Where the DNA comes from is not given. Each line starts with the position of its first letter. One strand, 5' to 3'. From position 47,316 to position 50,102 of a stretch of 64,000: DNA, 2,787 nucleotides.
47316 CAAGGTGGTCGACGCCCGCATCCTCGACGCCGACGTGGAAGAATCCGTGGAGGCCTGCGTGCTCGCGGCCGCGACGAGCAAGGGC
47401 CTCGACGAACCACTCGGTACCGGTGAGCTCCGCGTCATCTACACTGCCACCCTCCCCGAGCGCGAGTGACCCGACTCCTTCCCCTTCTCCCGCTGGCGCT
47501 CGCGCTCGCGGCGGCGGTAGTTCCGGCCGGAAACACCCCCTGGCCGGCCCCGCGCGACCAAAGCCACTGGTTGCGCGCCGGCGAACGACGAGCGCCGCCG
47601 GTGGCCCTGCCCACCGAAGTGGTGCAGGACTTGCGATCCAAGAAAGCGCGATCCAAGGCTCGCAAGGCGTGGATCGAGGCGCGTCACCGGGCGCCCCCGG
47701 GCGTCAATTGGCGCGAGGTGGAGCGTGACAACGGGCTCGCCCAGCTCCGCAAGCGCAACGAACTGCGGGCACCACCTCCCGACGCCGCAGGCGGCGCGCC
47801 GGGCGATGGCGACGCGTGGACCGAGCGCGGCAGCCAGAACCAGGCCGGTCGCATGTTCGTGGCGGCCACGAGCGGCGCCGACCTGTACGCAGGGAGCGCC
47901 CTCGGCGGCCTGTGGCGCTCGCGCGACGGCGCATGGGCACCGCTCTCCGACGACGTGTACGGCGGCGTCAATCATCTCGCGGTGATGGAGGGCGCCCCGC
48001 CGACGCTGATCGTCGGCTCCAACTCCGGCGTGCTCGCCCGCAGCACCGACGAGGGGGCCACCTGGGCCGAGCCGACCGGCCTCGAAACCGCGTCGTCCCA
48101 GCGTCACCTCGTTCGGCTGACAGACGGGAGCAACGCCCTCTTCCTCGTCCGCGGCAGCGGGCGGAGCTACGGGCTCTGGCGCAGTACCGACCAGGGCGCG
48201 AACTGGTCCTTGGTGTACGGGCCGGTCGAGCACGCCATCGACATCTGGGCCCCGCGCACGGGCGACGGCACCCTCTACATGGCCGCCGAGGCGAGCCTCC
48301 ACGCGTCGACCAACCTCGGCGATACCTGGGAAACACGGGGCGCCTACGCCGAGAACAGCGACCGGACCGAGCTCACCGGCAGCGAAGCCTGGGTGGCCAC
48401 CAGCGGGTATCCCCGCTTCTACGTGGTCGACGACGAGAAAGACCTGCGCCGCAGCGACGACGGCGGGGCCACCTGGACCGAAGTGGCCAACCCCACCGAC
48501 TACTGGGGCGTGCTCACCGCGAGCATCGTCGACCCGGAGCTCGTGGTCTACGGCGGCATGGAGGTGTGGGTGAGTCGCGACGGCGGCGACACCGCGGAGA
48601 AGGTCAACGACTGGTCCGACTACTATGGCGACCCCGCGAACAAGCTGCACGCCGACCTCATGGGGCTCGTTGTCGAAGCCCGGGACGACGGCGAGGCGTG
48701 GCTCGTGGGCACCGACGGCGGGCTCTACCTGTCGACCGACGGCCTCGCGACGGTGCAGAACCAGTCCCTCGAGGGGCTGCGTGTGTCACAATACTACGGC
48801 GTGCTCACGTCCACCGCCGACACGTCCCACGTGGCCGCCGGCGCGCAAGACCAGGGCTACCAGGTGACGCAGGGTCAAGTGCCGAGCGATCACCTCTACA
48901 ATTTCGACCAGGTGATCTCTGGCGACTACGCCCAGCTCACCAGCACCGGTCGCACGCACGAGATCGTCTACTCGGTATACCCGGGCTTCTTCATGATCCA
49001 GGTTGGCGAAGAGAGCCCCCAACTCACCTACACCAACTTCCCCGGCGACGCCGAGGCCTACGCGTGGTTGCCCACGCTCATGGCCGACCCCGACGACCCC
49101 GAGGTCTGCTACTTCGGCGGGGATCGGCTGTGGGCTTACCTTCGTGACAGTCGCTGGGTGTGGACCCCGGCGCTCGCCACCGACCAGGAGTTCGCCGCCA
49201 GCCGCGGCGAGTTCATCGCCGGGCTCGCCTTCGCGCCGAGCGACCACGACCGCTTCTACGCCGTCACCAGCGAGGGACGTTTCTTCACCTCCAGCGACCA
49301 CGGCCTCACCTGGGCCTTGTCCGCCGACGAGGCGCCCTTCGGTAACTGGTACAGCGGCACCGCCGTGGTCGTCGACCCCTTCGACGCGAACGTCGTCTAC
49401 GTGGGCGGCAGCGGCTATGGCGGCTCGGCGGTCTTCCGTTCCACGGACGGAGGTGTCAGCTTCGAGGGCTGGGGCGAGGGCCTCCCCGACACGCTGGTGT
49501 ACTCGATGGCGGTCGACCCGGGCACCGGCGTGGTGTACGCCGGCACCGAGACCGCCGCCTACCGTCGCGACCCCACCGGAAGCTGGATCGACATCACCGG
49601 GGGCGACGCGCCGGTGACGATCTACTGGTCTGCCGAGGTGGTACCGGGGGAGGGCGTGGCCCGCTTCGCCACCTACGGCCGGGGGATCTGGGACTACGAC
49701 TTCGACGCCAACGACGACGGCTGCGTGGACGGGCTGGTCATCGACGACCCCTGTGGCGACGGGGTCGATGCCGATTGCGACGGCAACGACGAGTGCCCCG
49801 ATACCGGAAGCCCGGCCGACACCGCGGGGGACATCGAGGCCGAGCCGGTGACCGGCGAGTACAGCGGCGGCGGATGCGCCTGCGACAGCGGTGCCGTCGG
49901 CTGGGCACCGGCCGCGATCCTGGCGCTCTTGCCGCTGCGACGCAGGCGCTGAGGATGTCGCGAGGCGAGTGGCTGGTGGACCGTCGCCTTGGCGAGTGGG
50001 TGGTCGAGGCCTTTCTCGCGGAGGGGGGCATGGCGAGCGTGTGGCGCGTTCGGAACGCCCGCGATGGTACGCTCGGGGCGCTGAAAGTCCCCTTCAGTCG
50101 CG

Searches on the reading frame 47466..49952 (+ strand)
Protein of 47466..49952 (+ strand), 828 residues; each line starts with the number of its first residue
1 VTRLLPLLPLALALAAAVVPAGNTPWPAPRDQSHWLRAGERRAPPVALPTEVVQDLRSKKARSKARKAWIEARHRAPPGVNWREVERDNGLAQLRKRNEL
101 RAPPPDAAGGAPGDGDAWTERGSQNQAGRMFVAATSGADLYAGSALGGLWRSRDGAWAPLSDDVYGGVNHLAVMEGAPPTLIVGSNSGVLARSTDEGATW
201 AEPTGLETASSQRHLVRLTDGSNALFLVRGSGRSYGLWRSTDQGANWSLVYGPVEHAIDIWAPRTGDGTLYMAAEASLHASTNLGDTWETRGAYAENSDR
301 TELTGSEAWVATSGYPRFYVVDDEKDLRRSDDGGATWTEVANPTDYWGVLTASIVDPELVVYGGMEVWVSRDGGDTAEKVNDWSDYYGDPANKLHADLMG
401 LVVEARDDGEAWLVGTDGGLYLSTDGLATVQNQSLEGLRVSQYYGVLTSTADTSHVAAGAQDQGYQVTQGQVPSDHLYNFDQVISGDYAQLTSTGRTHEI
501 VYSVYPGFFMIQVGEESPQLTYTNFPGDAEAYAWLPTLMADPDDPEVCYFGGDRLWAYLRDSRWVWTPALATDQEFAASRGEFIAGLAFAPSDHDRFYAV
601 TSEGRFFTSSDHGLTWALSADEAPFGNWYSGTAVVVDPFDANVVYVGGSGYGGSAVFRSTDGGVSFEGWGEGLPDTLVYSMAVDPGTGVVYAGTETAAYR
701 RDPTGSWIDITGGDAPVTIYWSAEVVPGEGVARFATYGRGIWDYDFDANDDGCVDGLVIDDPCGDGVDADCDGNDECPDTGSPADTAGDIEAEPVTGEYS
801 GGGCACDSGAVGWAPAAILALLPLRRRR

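Call 39: search_protein_families(library=pfam, proteins=[window:47466-49952:+], max_evalue=0.00001)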
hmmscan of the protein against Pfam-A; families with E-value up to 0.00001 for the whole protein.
window:47466-49952:+ (828 aa): 2 families
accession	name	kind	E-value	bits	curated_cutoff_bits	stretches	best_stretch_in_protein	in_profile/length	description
PF15902.12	Sortilin-Vps10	-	1.5e-12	47.5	33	0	237-342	3-114/446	Sortilin, neurotensin receptor 3,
PF02012.26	BNR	-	8.4e-09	34.6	27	0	238-249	1-12/12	BNR/Asp-box repeat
